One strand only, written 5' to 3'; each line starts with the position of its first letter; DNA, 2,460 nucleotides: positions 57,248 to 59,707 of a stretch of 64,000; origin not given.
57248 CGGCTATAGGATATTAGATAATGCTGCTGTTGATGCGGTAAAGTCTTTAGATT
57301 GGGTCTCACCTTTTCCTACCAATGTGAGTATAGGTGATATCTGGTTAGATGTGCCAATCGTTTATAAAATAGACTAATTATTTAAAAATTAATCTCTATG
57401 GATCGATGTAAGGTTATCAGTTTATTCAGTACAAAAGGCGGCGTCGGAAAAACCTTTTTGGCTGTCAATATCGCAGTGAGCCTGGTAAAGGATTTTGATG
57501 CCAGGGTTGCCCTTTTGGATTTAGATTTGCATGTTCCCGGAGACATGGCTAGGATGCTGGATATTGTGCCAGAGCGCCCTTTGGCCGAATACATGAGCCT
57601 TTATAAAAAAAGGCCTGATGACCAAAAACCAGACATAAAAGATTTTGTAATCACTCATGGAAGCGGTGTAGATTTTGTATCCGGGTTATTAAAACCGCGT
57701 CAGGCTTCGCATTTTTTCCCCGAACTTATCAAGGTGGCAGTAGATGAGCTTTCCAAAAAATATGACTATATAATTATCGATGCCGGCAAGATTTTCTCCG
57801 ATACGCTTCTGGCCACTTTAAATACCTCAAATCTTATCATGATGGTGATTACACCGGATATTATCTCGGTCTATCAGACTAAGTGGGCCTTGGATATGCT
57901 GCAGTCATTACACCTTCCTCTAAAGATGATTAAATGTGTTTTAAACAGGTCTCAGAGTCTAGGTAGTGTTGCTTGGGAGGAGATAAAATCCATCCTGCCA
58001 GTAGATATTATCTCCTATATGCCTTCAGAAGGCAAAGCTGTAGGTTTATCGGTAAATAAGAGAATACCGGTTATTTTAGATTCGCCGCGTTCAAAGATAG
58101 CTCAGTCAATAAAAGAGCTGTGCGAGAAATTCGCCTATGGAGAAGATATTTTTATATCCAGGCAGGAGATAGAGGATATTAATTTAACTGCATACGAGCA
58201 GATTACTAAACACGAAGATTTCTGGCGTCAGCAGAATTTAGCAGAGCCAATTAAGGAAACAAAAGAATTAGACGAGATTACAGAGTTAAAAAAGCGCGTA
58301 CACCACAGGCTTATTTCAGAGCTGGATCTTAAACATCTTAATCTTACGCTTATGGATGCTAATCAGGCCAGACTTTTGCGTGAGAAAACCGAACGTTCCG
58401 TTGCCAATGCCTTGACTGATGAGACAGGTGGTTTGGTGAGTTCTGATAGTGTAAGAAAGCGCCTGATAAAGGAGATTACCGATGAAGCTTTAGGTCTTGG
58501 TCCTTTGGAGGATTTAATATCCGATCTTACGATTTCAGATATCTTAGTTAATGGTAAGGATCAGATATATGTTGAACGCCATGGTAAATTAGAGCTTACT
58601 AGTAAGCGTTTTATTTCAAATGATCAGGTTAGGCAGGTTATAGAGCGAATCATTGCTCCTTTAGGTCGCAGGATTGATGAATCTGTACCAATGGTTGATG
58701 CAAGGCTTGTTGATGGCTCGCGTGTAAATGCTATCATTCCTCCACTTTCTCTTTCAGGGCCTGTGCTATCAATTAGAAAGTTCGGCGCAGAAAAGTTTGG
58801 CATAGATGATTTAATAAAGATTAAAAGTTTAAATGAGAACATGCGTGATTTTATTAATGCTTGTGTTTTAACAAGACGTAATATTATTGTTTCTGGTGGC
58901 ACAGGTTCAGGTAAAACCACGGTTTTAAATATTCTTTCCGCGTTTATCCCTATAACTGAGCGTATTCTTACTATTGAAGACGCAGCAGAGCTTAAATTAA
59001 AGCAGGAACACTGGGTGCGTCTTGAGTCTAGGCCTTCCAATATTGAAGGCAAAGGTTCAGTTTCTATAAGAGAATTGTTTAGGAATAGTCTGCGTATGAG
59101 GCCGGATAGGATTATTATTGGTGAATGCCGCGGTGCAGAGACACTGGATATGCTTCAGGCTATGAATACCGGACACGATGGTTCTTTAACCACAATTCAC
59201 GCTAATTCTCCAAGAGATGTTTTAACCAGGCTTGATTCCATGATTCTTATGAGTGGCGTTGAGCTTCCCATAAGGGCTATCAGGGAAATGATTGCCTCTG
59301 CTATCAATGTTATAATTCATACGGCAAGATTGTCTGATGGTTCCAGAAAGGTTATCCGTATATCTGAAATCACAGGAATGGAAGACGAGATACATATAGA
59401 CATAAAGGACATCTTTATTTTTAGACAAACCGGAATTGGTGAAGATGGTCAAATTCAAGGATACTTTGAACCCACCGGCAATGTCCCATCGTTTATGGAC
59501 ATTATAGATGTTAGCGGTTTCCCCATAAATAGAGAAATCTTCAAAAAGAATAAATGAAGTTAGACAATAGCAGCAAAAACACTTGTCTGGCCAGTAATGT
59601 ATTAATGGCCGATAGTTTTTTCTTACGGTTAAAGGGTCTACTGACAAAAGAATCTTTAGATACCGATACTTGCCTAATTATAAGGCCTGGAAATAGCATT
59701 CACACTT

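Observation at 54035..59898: Tad/Flp pilus machinery with non-canonical fusions: secretin-TonB_C, CpaE-CpaF single polypeptide, and a leading PPIase lipoprotein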

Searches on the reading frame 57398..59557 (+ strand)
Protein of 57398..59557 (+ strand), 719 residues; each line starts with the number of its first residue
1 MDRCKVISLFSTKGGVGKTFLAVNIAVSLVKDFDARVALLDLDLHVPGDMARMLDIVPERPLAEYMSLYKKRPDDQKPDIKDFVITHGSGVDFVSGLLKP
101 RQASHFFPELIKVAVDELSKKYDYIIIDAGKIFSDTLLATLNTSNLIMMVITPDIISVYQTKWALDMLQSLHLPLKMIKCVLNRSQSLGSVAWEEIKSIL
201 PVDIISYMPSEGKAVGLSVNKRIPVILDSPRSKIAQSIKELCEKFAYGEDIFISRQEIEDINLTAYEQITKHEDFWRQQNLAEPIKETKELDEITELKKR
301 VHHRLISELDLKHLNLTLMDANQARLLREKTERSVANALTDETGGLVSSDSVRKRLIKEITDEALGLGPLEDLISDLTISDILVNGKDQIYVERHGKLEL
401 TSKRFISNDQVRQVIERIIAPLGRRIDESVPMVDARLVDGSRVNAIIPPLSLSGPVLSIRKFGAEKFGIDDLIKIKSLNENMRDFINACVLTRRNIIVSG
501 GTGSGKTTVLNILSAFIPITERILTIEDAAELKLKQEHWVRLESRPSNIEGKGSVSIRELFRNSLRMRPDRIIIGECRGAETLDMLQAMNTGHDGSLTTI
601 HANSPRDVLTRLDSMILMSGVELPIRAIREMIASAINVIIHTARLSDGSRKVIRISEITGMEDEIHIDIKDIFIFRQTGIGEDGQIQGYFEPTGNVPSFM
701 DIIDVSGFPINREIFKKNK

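Call 3: search_protein_families(library=pfam, proteins=[window:57398-59557:+], max_evalue=0.01)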
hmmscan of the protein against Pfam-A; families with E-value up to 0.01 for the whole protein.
window:57398-59557:+ (719 aa): 10 families
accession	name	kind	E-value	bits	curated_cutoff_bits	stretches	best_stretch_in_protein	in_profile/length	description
PF00437.27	T2SSE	-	1.9e-61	208.2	24.9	1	365-644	3-279/370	Type II/IV secretion system protein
PF10609.15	ParA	-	2.5e-12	47.2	27.1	1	5-175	4-167/246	NUBPL iron-transfer P-loop NTPase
PF01656.29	CbiA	-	2.3e-11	44.2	25.4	1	7-186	1-84/125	CobQ/CobB/MinD/ParA nucleotide binding domain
PF13614.12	AAA_31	-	6.8e-10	39.6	27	1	4-159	1-155/177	AAA domain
PF09140.17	MipZ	-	0.00039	20.3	20.7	0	6-45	2-40/262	ATPase MipZ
PF20720.3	nSTAND3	-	0.00084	19.5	27.2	0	492-515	16-39/155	Novel STAND NTPase 3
PF00270.35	DEAD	-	0.0017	18.6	26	0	489-520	10-36/167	DEAD/DEAH box helicase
PF25199.1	nSTAND_NTPase5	-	0.0046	17.2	34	0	493-510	41-58/145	Novel STAND NTPase 5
PF13245.12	AAA_19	-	0.0069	17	25.1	0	490-515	8-33/134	AAA domain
PF00005.33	ABC_tran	-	0.0073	17.3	25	0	494-532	12-49/137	ABC transporter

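Call 12: find_homologous_proteins(query=window:57398-59557:+, max_evalue=0.00001)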
Query window:57398-59557:+ (719 aa): 8000 proteins with E <= 0.00001 among 8000 candidates; the best 120 are listed.
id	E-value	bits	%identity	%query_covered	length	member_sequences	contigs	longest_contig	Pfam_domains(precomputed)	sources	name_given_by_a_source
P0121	0.0e+0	1572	100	100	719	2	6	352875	PF10609.16,PF01656.30,PF00437.27,PF13614.13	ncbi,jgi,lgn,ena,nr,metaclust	ncbi:MAG: ATPase, T2SS/T4P/T4SS family [Candidatus Gygaella obscura]|nr:ATPase, T2SS/T4P/T4SS family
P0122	0.0e+0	1018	63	99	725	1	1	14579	PF10609.16,PF01656.30,PF00437.27,PF13614.13,PF20720.4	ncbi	-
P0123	3.2e-298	1009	63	100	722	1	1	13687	PF10609.16,PF01656.30,PF00437.27,PF13614.13,PF13245.13,PF27713.1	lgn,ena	-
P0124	9.0e-290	981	61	100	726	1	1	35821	PF10609.16,PF01656.30,PF00437.27,PF13614.13,PF27713.1,PF20720.4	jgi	-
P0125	2.0e-289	980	61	100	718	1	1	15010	PF10609.16,PF01656.30,PF00437.27,PF13614.13,PF13245.13,PF06564.19,PF27713.1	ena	-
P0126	5.4e-289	978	61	99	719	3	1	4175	PF10609.16,PF01656.30,PF00437.27,PF13614.13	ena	-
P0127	6.7e-289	978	62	99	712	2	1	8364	PF00142.25,PF10609.16,PF01656.30,PF00437.27,PF13614.13,PF27713.1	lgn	-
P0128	7.3e-289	978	61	100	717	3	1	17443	PF10609.16,PF01656.30,PF00437.27,PF13614.13,PF06564.19,PF27713.1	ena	-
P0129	2.3e-288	976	62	100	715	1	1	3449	PF10609.16,PF01656.30,PF00437.27,PF13614.13,PF02374.22,PF27713.1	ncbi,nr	ncbi:MAG TPA: ATPase, T2SS/T4P/T4SS family [Candidatus Omnitrophota bacterium]|nr:ATPase, T2SS/T4P/T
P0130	2.4e-288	976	62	99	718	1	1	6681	PF00142.25,PF10609.16,PF01656.30,PF00437.27,PF13614.13,PF27713.1,PF20720.4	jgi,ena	-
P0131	4.0e-288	976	62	100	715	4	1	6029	PF10609.16,PF01656.30,PF00437.27,PF13614.13,PF27713.1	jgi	-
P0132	4.1e-288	976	60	100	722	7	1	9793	PF10609.16,PF01656.30,PF00437.27,PF13614.13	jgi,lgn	-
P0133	4.4e-288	975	62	100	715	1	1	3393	PF10609.16,PF01656.30,PF00437.27,PF13614.13,PF02374.22,PF27713.1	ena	-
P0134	5.0e-288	975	62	100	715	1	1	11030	PF10609.16,PF01656.30,PF00437.27,PF13614.13,PF13245.13,PF06564.19,PF27713.1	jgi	-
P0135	6.6e-288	975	62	100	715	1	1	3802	PF10609.16,PF01656.30,PF00437.27,PF13614.13,PF06564.19,PF02374.22,PF27713.1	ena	-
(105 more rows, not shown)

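Call 23: search_protein_families(library=ncbifam, proteins=[window:57398-59557:+], max_evalue=0.01)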
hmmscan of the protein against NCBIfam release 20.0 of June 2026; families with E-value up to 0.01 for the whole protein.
window:57398-59557:+ (719 aa): 38 families (the best 25 are shown)
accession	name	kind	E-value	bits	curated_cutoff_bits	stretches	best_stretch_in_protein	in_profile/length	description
TIGR03819.1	heli_sec_ATPase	hypoth_equivalog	4.5e-103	345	373.15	1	325-655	11-338/340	TadA family conjugal transfer-associated ATPase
TIGR02788.1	VirB11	equivalog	3.9e-65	219.9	249.95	1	376-652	4-303/308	P-type DNA transfer ATPase VirB11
TIGR02782.1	TrbB_P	equivalog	8e-62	209.2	304.55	1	372-663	16-298/303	P-type conjugative transfer ATPase TrbB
NF058587.1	archaellum_moto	equivalog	5.6e-56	190.4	550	1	303-666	112-441/527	archaellum flagellar ATPase motor FlaI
NF010469.0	PRK13894.1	subfamily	1.8e-53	182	508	1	351-664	10-313/320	conjugal transfer ATPase TrbB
NF010475.0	PRK13900.1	equivalog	2.1e-52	178.3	389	1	367-655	12-322/333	type IV secretion system ATPase VirB11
NF010407.0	PRK13833.1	subfamily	9.5e-42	143.5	499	1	353-660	7-302/323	conjugal transfer protein TrbB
NF053672.1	bindosome_BasE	exception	3.6e-39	134.9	1000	1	404-661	180-433/512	bindosome assembly system ATPase subunit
NF010425.0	PRK13851.1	equivalog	1.6e-36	125.9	461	1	479-642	148-312/344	type IV secretion system protein VirB11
TIGR01969.1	minD_arch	subfamily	3.9e-22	78.6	201.75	1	6-247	2-232/251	cell division ATPase MinD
NF041000.1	ATPase_ComGA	equivalog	4.6e-18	65.2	300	1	487-616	122-246/267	competence type IV pilus ATPase ComGA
TIGR02525.1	plasmid_TraJ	equivalog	3.8e-17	62.3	368.3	1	484-654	140-309/372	plasmid transfer ATPase TraJ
TIGR01420.1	pilT_fam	subfamily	5.8e-16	58.6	319.1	1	376-643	11-266/343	PilT/PilU family type 4a pilus ATPase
TIGR01968.1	minD_bact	equivalog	2.1e-15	56.8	212.9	1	5-253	2-243/261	septum site-determining protein MinD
NF007755.0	PRK10436.1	equivalog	5.7e-14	51.6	617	1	480-640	206-350/465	type II secretion system protein GspE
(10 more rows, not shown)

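Call 54: predict_structure(alignment_id=A3)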
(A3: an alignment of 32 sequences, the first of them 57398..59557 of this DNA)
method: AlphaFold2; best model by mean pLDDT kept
length: 719 residues; sequences in the alignment: 32
mean_pLDDT: 72.4   pTM: 0.43
mean pLDDT of the five models: 72.4, 67.5, 66.9, 59.1, 56.4
residues with pLDDT >= 90: 176; 70-90: 253; 50-70: 182; < 50: 108
segments of 3 or more residues with pLDDT < 50: 259-293, 310-320, 345-348, 420-432, 448-453, 463-465, 525-557
pLDDT, mean of each block of 10 residues (from residue 1): 85 80 96 95 86 91 90 83 92 90 82 93 94 82 92 71 78 82 70 61 86 85 92 93 88 67 38 37 29 54 56 42 60 66 54 63 60 71 70 66 68 61 39 51 50 54 58 84 91 90 74 76 49 29 33 42 58 66 77 76 88 76 80 92 80 93 87 90 79 91 83 83
secondary structure, 60 per line:
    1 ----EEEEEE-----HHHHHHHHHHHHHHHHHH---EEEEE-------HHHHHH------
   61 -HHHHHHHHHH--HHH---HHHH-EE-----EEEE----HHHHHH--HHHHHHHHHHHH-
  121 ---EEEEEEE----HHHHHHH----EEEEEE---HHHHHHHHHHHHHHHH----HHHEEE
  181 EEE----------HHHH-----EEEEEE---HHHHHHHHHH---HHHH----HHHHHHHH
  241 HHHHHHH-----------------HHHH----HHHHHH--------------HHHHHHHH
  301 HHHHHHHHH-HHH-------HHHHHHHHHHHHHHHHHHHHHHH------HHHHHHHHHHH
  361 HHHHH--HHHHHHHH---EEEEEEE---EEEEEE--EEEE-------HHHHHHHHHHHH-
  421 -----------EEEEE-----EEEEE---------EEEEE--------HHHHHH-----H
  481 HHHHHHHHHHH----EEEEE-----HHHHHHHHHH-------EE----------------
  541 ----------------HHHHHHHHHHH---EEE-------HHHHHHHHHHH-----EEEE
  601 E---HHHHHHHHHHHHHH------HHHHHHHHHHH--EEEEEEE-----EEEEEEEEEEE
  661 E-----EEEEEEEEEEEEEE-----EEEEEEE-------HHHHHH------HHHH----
elements in order (helices of 4 or more, strands of 3 or more residues): E5-10 H16-33 E37-41 H49-54 H62-71 H80-83 E92-95 H100-105 H108-119 E124-130 H135-141 E146-151 H155-170 E178-183 H194-197 E203-208 H212-221 H225-228 H233-247 H265-268 H273-278 H293-309 H321-343 H350-365 H368-375 E379-385 E389-394 E397-400 H408-419 E432-436 E442-446 E456-460 H469-474 H480-491 E496-500 H506-515 H557-567 E571-573 H581-591 E597-601 H605-618 H625-635 E638-644 E650-661 E667-680 E686-692 H700-705 H712-715

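Call 77: search_protein_representatives(protein=window:57398-59557:+)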
Query: 719 residues. Proteins with E-value up to 0.001 (for the whole library): 42941; up to 1e-10: 21441; up to 1e-30: 6695. The best 150 are listed.
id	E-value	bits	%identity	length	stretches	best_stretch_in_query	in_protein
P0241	0.0e+00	1163.0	51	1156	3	297-714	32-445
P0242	0.0e+00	1030.5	49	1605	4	317-703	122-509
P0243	3.8e-254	861.6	57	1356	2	354-715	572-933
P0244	7.5e-254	860.7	56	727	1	5-716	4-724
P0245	3.4e-247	838.7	53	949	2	297-715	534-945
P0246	8.6e-224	761.3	51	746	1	5-711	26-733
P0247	8.0e-219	744.9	53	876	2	345-701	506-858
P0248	8.9e-210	715.0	54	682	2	115-716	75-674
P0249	1.9e-207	707.3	51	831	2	280-700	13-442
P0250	2.3e-193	660.8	48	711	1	5-717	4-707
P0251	4.8e-189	646.5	45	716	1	5-719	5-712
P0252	1.1e-183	628.8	46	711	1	4-717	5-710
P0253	7.3e-182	622.8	47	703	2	287-716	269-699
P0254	1.5e-177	608.6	43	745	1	3-715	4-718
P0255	1.2e-172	592.3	41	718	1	7-716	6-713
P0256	5.8e-170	583.5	41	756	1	3-718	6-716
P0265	8.4e-162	556.5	40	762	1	2-718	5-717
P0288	1.3e-149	516.2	39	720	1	6-715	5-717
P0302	1.2e-144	499.8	38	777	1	6-715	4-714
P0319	3.4e-136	471.9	39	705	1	5-717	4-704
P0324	9.0e-135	467.2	39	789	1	3-717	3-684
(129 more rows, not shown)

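Call 78: list_cluster_members(proteins=[P0250, P0251, P0254, P0255, P0256, P0265, P0288, P0302, P0319, P0324])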
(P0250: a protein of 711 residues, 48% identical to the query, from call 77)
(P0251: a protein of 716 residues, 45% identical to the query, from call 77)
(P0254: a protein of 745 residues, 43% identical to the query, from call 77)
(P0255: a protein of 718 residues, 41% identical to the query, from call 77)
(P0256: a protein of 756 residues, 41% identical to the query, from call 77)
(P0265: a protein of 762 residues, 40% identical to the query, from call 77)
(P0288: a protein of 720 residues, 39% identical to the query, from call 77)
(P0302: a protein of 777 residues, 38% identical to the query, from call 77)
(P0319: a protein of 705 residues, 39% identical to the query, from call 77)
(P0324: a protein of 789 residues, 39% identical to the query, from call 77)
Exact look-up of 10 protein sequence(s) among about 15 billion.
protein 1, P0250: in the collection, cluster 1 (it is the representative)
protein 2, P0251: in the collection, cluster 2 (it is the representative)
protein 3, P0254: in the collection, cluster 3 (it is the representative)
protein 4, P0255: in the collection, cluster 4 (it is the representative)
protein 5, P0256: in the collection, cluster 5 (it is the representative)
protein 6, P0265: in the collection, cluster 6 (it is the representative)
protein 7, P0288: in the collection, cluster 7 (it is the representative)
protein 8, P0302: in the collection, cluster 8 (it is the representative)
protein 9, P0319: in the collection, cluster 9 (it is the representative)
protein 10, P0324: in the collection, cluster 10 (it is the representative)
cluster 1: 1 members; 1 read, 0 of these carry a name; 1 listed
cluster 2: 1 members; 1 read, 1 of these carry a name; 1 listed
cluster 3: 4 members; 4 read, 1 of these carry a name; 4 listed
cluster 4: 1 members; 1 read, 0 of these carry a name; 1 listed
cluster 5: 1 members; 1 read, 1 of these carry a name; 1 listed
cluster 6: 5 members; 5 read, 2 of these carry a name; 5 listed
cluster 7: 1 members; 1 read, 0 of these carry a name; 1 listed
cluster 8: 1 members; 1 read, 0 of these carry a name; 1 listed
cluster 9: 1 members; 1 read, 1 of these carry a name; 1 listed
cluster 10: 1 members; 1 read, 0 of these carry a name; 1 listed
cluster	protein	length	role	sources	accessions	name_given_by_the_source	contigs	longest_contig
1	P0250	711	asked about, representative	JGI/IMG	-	-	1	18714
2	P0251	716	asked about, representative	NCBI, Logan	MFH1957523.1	MAG: ATPase, T2SS/T4P/T4SS family [bacterium]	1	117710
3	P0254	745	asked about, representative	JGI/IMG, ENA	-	-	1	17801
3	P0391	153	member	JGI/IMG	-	hypothetical protein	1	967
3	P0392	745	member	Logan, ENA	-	-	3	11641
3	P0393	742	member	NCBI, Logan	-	-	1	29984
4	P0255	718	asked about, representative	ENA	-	-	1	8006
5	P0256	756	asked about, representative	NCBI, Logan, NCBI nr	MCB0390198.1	MAG: Flp pilus assembly complex ATPase component TadA [Bdellovibrionales bacterium] | Flp pilus assembly complex ATPase component TadA [Bdellovibrionales bacterium]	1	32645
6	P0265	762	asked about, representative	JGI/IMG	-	-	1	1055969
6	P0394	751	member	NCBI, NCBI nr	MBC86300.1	MAG: pilus assembly protein TadA [Bdellovibrionaceae bacterium] | pilus assembly protein TadA [Pseudobdellovibrionaceae bacterium]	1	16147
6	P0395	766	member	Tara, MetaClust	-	strand:- start:18165 stop:20465 length:2301 start_codon:yes stop_codon:yes ... | TARA_076_MES_0.22-3_scaffold280893_1_gene280418 COG4962,COG0455 K03609,K02283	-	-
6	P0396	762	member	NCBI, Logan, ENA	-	-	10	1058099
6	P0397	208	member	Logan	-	-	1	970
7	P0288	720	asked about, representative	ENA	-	-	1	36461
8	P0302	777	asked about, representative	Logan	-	-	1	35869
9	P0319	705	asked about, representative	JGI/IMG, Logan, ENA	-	Flp pilus assembly CpaF family ATPase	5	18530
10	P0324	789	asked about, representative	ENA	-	-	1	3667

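Call 79: find_encoding_contigs(protein=P0265, flank=10000, max_places=2)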
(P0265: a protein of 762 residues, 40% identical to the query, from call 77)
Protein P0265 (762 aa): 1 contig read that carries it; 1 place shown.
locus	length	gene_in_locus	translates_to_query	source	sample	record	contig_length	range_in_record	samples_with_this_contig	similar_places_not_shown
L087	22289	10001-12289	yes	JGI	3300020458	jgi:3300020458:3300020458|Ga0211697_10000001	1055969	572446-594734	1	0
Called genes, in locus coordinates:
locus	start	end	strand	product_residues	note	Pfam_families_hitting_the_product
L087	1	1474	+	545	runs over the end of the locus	PF00795:CN_hydrolase, PF02540:NAD_synthase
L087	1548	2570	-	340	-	-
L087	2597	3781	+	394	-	PF12895:ANAPC3 (faint), PF13428:TPR_14 (faint), PF14559:TPR_19 (faint), PF24575:TPR_Slam (faint), PF00515:TPR_1 (weak), PF13181:TPR_8 (weak), PF13414:TPR_11 (weak), PF13432:TPR_16 (weak), +5 more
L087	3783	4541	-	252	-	PF01497:Peripla_BP_2 (weak)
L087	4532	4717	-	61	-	PF17653:DUF5522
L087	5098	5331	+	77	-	-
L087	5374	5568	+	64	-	-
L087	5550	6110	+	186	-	PF01478:Peptidase_A24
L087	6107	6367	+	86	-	-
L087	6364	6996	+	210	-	-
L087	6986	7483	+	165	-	-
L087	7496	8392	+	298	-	PF08666:SAF, PF13144:ChapFlgA (faint), PF16976:RcpC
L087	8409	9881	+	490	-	PF00263:Secretin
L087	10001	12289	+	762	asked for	PF00005:ABC_tran (faint), PF00142:Fer4_NifH (weak), PF01656:CbiA, PF10609:ParA, PF13191:AAA_16 (faint), PF13614:AAA_31, PF20720:nSTAND3 (faint), PF00437:T2SSE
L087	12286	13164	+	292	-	PF00482:T2SSF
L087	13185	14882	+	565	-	PF20148:DUF6531, PF05593:RHS_repeat (faint)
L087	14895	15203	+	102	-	-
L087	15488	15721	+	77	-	-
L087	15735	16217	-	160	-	-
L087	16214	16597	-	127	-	PF00072:Response_reg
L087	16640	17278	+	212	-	PF09335:VTT_dom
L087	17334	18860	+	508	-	-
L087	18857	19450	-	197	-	PF01797:Y1_Tnp (weak)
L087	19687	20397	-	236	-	-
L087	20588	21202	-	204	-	-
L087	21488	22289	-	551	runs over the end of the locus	-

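Call 80: find_encoding_contigs(protein=P0251, flank=7000, max_places=1)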
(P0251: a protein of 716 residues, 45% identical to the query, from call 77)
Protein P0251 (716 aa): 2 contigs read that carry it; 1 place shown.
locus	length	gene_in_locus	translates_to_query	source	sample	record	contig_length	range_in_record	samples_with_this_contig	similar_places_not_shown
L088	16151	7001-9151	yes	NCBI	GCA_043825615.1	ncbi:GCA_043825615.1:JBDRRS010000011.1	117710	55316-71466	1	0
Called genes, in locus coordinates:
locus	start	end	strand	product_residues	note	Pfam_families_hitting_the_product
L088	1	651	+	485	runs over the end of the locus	PF02446:Glyco_hydro_77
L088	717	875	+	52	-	-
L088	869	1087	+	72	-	-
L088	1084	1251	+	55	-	-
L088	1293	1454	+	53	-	PF04964:Flp_Fap (weak)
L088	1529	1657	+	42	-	-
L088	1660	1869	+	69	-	-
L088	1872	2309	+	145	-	PF07811:TadE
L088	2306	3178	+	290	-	PF13400:Tad (weak)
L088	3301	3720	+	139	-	-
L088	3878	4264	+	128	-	PF18765:Polbeta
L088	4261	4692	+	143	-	PF01934:HepT-like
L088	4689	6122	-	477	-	-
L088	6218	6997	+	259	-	PF16976:RcpC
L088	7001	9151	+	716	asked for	PF01656:CbiA, PF06564:CBP_BcsQ (weak), PF10609:ParA, PF13614:AAA_31, PF00437:T2SSE, PF27713:UCP018868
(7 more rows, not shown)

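Call 81: find_encoding_contigs(protein=P0250, flank=7000, max_places=1)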
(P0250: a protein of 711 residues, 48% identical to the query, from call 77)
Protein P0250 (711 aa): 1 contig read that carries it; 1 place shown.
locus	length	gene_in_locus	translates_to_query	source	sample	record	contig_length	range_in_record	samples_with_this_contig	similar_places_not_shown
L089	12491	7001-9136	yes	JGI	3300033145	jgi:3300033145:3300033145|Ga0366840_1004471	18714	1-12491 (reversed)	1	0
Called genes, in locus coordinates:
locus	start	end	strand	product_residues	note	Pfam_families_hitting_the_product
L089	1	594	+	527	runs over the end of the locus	PF20154:LNT_N, PF00795:CN_hydrolase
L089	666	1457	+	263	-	-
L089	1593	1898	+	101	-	PF09685:MamF_MmsF (weak)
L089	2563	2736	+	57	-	PF04964:Flp_Fap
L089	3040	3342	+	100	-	-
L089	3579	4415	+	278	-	PF13400:Tad (weak)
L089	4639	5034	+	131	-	PF07811:TadE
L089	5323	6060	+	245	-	PF16976:RcpC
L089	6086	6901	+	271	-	PF00263:Secretin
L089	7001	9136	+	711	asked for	PF00005:ABC_tran (faint), PF01656:CbiA (weak), PF10609:ParA (faint), PF13614:AAA_31, PF00437:T2SSE, PF27713:UCP018868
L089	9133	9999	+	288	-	PF00482:T2SSF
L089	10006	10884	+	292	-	PF00482:T2SSF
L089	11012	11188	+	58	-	-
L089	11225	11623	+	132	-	PF00072:Response_reg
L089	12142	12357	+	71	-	-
